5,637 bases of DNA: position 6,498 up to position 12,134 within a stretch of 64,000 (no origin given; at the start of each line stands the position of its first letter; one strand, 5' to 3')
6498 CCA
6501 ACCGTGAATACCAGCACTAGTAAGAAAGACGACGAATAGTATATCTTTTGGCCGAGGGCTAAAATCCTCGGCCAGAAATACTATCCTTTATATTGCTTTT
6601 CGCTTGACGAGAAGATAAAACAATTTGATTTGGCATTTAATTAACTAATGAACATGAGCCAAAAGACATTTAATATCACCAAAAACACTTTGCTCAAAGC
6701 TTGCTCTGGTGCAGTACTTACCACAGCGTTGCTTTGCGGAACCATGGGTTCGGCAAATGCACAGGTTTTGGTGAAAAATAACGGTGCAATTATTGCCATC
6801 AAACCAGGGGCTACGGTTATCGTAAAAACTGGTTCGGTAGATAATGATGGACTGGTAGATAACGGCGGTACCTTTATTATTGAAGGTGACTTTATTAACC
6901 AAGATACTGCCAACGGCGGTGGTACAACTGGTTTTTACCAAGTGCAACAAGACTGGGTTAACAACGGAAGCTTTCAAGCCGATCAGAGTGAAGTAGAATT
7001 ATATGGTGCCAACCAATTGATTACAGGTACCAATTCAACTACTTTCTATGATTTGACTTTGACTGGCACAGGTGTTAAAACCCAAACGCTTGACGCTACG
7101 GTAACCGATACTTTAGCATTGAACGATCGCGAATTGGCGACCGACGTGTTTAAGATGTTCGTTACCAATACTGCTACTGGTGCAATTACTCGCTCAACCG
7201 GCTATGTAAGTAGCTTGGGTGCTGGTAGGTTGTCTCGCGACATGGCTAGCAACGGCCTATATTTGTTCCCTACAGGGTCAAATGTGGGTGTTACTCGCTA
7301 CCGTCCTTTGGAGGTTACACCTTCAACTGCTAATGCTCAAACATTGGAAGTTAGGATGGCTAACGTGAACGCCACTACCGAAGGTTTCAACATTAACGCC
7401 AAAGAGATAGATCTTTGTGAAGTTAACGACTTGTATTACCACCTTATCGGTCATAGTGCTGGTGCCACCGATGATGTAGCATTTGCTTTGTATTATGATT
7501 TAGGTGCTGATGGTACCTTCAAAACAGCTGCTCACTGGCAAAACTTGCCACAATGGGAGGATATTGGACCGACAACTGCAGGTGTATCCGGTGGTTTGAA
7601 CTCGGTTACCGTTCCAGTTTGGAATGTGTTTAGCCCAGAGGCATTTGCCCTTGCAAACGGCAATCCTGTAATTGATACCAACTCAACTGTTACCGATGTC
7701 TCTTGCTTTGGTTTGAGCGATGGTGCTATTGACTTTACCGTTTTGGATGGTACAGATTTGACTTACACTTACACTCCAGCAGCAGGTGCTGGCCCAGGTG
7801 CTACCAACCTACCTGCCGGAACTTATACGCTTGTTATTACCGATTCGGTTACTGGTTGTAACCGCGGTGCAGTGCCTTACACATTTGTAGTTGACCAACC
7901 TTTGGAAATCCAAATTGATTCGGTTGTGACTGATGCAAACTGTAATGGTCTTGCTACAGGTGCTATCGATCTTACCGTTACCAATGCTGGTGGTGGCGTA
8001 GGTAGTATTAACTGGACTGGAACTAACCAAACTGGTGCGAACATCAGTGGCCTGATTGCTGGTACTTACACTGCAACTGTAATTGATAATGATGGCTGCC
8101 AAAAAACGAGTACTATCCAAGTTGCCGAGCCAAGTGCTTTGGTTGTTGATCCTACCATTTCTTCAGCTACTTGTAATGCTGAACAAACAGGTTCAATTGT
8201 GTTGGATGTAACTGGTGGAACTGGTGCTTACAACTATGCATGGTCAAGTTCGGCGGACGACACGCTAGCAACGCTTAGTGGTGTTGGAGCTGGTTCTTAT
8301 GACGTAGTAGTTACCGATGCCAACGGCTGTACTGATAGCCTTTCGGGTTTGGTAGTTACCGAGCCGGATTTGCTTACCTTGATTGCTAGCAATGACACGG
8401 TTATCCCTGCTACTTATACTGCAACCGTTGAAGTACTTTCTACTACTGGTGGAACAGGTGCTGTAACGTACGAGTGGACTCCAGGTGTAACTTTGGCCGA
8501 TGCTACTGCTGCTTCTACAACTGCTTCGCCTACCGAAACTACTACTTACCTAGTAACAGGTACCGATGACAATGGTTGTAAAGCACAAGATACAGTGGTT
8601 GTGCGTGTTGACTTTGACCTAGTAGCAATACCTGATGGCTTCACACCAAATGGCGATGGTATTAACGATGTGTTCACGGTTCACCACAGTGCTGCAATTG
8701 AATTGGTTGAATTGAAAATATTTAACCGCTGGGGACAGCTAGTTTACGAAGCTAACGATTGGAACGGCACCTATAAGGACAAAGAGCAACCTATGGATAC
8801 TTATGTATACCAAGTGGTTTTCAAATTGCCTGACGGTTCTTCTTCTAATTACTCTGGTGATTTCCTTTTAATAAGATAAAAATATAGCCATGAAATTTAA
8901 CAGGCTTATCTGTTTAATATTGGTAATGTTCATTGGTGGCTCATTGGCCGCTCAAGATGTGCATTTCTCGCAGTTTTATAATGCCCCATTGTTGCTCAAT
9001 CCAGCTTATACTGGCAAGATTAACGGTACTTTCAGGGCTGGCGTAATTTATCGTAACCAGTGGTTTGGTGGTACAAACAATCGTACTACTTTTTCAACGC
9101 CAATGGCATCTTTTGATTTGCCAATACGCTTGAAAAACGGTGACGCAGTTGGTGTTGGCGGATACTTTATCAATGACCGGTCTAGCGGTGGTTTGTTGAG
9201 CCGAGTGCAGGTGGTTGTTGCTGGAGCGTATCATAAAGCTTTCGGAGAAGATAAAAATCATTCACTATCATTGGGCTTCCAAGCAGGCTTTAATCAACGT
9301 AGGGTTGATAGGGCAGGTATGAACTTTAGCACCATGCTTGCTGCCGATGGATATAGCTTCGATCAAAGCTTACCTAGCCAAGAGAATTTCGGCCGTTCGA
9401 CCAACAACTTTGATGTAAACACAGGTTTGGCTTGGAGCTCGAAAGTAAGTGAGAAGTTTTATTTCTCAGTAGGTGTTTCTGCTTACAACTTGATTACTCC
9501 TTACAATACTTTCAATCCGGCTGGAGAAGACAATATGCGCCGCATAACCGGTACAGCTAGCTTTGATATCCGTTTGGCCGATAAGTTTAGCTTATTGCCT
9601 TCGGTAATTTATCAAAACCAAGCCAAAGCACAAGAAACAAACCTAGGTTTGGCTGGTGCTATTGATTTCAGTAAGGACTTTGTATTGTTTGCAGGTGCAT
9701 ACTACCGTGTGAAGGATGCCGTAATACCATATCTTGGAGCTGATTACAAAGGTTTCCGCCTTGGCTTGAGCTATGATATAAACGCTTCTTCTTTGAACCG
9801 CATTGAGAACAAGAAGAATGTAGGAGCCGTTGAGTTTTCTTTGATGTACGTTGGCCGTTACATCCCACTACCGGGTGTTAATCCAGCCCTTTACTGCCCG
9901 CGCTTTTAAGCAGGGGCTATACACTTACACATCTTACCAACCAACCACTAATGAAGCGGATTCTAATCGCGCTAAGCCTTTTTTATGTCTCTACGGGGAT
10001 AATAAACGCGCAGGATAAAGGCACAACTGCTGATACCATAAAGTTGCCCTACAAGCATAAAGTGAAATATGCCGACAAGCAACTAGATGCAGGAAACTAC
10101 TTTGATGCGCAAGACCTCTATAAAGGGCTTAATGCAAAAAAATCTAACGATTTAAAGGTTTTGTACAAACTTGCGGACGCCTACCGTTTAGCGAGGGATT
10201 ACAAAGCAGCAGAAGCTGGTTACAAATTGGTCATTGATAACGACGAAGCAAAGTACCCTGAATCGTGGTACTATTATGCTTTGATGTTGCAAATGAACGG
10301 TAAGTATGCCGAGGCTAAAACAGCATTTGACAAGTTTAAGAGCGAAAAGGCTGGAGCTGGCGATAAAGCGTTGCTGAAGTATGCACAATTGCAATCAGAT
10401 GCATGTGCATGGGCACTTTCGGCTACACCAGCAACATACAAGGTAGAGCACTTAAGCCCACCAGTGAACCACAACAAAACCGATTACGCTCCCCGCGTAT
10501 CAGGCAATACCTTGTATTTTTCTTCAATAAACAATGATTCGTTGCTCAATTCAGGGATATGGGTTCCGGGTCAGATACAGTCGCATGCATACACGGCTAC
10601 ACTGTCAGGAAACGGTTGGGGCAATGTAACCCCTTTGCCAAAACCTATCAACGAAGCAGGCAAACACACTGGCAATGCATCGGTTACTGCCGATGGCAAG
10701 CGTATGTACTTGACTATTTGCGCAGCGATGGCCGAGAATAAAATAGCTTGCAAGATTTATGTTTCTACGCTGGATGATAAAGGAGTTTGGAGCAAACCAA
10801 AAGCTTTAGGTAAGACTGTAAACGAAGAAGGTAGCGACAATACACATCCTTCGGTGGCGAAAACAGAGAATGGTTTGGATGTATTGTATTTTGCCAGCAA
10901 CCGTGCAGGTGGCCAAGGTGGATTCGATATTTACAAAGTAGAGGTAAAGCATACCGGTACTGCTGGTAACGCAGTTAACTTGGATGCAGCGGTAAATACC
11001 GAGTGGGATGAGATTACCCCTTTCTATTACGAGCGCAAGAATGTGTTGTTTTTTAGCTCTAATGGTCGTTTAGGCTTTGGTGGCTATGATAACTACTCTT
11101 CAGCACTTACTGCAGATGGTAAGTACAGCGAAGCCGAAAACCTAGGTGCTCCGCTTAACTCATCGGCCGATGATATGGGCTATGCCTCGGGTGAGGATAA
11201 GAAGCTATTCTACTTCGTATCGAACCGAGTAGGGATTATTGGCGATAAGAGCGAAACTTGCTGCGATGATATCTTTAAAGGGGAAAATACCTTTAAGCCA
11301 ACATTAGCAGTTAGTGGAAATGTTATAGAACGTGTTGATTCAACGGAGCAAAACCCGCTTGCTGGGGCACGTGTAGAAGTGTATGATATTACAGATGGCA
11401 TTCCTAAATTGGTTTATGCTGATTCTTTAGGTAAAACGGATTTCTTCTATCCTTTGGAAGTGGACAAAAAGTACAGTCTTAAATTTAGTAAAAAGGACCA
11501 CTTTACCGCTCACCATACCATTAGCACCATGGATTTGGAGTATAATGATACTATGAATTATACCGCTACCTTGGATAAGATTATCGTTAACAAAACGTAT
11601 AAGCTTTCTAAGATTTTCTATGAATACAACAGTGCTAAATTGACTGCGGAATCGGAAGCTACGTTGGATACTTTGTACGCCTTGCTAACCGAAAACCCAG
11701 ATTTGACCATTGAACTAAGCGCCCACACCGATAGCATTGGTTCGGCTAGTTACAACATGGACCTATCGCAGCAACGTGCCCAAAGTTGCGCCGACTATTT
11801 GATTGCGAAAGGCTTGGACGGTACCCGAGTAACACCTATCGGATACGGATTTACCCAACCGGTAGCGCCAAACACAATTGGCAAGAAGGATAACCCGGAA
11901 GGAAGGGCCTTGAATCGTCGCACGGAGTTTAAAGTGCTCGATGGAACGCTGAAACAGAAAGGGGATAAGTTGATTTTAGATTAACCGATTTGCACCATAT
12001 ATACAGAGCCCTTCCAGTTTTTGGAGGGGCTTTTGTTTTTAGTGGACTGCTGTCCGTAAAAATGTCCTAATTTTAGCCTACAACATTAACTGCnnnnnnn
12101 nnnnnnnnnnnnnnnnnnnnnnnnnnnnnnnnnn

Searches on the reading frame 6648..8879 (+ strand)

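Call 53: search_protein_families(library=pfam, proteins=[window:6648-8879:+], max_evalue=0.00001)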
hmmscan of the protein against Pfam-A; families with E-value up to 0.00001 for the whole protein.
window:6648-8879:+ (743 aa): 2 families
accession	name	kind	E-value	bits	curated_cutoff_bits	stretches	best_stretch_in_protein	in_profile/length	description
PF13573.12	SprB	-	4.4e-19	68.3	28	1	503-536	3-36/37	SprB repeat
PF13585.12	CHU_C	-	4.6e-17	62.4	27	1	660-725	2-72/86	CHU_C Type IX secretion signal domain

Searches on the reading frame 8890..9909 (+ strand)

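Call 53: search_protein_families(library=pfam, proteins=[window:8890-9909:+], max_evalue=0.00001)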
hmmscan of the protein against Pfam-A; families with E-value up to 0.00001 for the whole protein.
window:8890-9909:+ (339 aa): 1 family
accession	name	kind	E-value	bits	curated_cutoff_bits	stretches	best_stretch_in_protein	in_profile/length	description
PF11751.14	PorP_SprF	-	8.7e-46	157.1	22.3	1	19-320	2-273/273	Type IX secretion system membrane protein PorP/SprF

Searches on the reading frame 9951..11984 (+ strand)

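Call 53: search_protein_families(library=pfam, proteins=[window:9951-11984:+], max_evalue=0.00001)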
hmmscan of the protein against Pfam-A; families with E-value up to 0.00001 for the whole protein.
window:9951-11984:+ (677 aa): 1 family
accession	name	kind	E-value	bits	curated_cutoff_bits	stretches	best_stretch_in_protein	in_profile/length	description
PF00691.25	OmpA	-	3.4e-19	69.4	27.2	1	556-645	1-92/98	OmpA family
